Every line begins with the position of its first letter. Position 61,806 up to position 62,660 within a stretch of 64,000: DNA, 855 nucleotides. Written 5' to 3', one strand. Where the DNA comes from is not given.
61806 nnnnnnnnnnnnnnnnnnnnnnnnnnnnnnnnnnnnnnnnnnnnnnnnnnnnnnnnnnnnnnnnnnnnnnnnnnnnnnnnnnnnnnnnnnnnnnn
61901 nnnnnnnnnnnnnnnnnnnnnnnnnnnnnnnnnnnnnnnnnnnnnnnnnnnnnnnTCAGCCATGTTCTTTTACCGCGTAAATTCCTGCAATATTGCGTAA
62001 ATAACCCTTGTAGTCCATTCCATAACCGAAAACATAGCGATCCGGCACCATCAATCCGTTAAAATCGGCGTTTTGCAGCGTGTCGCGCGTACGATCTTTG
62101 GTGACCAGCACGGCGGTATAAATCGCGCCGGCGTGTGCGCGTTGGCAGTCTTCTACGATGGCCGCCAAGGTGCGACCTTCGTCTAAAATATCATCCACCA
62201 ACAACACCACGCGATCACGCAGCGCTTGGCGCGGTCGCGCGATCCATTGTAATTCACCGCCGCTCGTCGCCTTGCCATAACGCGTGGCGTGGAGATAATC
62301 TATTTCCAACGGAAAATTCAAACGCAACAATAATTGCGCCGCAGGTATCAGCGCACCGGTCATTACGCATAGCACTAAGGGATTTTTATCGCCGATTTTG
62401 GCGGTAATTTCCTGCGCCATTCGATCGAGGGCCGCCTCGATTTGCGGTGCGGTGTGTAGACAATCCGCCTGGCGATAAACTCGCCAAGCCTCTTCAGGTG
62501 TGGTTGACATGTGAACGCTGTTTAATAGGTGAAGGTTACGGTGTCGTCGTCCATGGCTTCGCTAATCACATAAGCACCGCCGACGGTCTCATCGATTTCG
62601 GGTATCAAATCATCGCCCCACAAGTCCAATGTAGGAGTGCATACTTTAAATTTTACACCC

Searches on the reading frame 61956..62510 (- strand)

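Call 69: search_protein_families(library=pfam, proteins=[window:61956-62510:-], max_evalue=0.001)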
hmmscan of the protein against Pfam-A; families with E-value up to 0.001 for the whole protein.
window:61956-62510:- (184 aa): 1 family
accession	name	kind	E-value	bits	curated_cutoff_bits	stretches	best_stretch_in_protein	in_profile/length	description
PF00156.33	Pribosyltran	-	4.2e-21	75.3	26.3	1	16-167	3-157/158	Phosphoribosyl transferase domain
